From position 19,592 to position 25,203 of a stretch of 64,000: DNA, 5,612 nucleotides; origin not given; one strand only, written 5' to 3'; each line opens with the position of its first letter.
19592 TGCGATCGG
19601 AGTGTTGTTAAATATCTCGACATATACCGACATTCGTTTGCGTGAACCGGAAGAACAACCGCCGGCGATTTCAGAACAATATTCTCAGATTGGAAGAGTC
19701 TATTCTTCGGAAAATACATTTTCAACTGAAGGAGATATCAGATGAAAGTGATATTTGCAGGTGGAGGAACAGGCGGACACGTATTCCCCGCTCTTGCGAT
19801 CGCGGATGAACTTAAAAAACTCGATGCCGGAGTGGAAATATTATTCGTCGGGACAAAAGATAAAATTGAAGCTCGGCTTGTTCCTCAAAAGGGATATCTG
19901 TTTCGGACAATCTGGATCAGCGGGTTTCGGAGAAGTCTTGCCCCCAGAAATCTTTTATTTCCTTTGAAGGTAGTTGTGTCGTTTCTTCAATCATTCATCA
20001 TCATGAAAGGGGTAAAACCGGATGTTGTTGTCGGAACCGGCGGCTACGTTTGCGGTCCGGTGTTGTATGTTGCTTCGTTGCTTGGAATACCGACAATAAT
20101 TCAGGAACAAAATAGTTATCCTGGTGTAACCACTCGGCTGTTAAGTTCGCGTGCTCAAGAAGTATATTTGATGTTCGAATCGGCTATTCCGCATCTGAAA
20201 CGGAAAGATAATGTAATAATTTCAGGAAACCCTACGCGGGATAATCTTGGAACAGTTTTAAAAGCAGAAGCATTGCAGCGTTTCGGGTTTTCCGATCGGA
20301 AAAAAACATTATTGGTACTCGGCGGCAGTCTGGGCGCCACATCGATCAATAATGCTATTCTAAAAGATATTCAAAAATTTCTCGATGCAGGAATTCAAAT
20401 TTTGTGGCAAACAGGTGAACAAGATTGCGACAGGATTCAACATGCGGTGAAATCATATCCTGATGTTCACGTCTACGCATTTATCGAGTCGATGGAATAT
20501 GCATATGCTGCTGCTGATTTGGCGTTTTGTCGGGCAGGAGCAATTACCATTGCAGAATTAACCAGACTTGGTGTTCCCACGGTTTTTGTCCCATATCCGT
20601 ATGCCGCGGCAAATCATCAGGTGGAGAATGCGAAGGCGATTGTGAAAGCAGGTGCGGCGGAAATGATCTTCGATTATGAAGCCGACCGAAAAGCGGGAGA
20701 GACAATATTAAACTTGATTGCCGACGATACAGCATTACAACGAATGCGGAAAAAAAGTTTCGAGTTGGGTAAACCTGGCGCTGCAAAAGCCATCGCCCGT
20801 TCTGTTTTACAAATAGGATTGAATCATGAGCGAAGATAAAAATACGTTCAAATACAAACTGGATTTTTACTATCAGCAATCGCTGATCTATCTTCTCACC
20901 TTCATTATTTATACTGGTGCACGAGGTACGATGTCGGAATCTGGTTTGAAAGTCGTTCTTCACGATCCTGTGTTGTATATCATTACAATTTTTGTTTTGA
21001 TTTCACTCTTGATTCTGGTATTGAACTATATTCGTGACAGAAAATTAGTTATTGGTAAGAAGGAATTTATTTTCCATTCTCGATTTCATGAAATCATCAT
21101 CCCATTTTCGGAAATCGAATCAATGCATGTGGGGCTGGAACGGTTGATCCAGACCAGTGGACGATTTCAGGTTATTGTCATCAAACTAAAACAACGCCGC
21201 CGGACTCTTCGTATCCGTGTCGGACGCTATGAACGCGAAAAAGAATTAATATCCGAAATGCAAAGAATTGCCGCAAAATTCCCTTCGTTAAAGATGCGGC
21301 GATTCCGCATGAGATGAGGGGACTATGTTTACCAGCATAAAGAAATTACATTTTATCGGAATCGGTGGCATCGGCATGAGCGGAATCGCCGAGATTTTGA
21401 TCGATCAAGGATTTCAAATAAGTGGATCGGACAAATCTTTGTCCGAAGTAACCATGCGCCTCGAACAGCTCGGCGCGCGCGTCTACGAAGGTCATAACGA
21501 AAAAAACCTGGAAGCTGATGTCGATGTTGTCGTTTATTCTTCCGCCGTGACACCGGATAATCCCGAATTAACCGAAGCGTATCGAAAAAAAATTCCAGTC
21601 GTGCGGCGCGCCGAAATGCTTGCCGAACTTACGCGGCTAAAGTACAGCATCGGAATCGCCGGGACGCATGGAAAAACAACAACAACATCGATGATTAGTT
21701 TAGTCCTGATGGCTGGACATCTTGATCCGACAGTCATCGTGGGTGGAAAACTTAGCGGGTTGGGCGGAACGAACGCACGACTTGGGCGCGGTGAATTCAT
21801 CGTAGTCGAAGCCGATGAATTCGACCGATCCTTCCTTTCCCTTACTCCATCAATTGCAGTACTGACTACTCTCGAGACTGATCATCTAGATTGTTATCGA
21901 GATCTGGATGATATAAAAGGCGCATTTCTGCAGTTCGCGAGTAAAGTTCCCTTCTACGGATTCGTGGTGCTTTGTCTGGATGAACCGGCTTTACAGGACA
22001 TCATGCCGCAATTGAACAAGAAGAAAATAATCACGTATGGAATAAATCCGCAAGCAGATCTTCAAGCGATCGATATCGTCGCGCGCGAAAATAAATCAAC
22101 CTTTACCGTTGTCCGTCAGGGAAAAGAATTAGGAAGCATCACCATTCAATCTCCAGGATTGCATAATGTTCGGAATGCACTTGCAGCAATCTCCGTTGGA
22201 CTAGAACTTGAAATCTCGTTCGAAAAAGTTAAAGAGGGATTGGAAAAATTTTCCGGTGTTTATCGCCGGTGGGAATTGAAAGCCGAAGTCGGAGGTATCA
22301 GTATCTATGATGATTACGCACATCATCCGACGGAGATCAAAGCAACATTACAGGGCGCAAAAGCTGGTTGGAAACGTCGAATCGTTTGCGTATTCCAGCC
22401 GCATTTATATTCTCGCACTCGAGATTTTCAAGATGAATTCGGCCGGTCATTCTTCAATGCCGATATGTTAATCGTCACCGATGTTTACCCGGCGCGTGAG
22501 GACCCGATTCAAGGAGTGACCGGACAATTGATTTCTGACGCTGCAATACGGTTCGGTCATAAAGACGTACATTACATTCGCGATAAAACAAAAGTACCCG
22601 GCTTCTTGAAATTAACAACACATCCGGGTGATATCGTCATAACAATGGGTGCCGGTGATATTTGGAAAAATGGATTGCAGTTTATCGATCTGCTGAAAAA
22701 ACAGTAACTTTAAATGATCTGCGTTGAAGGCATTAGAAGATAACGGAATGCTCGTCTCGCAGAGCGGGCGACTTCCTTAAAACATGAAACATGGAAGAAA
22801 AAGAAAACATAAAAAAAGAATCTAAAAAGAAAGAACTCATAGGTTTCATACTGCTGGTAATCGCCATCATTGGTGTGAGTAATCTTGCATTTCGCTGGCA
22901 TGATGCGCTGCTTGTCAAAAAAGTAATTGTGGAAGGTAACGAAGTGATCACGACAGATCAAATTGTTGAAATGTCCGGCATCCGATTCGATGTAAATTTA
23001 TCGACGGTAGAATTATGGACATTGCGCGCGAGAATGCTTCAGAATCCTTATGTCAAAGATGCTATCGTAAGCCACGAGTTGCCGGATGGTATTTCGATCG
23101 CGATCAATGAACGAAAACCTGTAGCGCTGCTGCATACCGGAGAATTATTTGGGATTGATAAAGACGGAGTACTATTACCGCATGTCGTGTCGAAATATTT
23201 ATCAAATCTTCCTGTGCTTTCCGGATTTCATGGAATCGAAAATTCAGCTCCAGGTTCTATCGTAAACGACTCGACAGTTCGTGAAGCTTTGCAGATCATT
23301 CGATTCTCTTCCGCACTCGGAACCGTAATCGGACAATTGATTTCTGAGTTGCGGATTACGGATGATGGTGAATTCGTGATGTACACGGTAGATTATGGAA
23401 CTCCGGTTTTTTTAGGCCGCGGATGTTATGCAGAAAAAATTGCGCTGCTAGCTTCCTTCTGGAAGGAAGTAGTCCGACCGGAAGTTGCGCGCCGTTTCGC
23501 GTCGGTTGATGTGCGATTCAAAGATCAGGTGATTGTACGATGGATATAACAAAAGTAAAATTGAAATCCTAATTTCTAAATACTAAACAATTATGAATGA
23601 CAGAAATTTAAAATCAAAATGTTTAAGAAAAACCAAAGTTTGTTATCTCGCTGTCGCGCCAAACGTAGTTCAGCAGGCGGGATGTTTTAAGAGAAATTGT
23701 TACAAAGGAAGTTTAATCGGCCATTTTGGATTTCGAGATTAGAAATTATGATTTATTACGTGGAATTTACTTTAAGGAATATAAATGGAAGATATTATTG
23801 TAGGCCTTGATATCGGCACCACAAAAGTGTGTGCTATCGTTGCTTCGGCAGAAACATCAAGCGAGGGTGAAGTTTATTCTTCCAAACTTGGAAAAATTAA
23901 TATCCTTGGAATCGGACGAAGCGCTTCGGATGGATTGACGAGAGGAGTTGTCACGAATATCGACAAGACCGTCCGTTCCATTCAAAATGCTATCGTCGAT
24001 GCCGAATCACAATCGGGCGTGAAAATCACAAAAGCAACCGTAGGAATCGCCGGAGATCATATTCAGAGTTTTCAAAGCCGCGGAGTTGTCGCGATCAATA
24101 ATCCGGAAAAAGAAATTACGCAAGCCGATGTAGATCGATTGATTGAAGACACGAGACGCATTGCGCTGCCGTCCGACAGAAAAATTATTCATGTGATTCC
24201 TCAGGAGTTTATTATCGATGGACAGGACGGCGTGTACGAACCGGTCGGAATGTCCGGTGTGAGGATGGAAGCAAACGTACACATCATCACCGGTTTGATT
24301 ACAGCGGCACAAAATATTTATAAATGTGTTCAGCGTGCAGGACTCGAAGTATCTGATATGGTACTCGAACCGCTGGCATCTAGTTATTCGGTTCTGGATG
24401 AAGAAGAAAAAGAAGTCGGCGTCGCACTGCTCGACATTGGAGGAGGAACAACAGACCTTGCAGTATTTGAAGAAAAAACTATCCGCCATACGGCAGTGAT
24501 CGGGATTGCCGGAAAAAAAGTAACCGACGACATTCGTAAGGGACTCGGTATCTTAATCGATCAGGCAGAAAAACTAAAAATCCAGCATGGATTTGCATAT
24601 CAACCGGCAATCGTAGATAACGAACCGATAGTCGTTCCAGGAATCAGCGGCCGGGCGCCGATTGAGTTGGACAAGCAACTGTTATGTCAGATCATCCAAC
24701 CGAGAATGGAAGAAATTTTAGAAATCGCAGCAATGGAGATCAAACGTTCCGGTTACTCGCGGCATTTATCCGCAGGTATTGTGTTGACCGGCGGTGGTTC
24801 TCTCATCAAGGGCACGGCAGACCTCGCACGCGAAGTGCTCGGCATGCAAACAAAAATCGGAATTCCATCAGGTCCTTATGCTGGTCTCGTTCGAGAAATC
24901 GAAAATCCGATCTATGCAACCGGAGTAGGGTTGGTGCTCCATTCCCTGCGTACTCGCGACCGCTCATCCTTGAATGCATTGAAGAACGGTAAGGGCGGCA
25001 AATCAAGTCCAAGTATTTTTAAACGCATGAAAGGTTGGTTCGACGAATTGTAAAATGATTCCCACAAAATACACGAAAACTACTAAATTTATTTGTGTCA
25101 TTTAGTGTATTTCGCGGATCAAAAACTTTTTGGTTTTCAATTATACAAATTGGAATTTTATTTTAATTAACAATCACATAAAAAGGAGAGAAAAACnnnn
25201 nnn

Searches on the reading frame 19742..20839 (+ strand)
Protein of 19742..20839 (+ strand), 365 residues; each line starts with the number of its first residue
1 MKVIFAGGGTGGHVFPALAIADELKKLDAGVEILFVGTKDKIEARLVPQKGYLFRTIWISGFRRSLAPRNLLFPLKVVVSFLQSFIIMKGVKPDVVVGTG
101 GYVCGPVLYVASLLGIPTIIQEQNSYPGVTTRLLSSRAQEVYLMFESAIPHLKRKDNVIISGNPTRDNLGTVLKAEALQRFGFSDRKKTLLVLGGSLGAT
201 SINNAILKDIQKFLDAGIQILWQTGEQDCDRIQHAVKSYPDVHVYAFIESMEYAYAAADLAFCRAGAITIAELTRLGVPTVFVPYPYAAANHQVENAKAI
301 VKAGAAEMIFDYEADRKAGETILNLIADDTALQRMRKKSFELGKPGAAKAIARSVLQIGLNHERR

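Call 35: search_protein_families(library=pfam, max_evalue=0.00001, proteins=[window:19742-20839:+])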
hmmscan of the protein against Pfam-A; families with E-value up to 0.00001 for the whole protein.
window:19742-20839:+ (365 aa): 2 families
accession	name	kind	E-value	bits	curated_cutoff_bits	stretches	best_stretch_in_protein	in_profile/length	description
PF03033.26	Glyco_transf_28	-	1.9e-39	135.3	26.2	1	3-142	1-138/139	Glycosyltransferase family 28 N-terminal domain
PF04101.22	Glyco_tran_28_C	-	2.3e-38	132.3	22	1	189-349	1-164/166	Glycosyltransferase family 28 C-terminal domain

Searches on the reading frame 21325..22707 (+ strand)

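Call 36: search_protein_families(library=pfam, max_evalue=0.00001, proteins=[window:21325-22707:+])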
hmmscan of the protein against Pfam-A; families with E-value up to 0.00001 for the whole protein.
window:21325-22707:+ (460 aa): 3 families
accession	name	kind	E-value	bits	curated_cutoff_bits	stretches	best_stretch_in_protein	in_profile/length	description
PF01225.30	Mur_ligase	-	8.1e-29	100.3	21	1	8-107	2-95/95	Mur ligase family, catalytic domain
PF08245.18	Mur_ligase_M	-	8.6e-28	98.1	24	1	111-291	1-199/200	Mur ligase middle domain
PF02875.26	Mur_ligase_C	-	2.1e-23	84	28.4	1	314-444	1-127/127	Mur ligase, glutamate ligase domain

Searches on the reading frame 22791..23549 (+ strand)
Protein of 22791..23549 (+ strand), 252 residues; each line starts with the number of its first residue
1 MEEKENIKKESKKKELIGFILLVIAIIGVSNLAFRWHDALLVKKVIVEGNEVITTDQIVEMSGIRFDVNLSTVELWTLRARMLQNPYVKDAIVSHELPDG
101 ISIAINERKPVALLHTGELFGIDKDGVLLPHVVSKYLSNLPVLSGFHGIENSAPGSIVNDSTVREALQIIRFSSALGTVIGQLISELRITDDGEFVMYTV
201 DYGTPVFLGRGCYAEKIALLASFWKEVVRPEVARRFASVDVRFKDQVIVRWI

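Call 36: search_protein_families(library=pfam, max_evalue=0.00001, proteins=[window:22791-23549:+])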
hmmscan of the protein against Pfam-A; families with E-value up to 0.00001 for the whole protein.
window:22791-23549:+ (252 aa): 1 family
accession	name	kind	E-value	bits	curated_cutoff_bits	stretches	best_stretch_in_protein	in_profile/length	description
PF08478.15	POTRA_1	-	1e-13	51.8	23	1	42-108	3-69/69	POTRA domain, FtsQ-type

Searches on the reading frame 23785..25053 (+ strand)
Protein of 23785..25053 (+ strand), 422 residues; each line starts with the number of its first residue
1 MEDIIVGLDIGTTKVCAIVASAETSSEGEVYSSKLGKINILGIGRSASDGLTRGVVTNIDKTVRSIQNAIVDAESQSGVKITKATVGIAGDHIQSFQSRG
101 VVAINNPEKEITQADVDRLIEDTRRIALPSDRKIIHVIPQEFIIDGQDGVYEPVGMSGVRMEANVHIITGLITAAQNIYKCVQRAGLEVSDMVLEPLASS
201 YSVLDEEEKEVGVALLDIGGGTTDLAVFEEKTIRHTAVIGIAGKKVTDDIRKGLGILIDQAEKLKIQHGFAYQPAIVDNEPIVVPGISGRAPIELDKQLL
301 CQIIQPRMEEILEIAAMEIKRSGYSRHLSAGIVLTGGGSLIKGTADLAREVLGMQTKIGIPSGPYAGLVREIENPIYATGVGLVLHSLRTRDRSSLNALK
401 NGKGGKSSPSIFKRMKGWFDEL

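Call 36: search_protein_families(library=pfam, max_evalue=0.00001, proteins=[window:23785-25053:+])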
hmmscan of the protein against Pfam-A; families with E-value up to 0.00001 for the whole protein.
window:23785-25053:+ (422 aa): 5 families
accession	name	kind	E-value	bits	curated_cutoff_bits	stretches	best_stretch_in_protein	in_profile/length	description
PF14450.12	FtsA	-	2.1e-40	138.5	31.8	1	214-382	1-127/127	Cell division protein FtsA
PF02491.25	SHS2_FTSA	-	3.6e-32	111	25.4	1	90-169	1-79/79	SHS2 domain inserted in FTSA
PF06723.19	MreB_Mbl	-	7.4e-10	38.6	27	1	182-358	116-303/327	MreB/Mbl protein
PF11104.14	PilM_2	-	6.3e-08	32.4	27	0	200-270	169-239/340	Type IV pilus assembly protein PilM;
PF06277.17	EutA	-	8.4e-06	25.4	27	0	207-250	139-182/475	Ethanolamine utilisation protein EutA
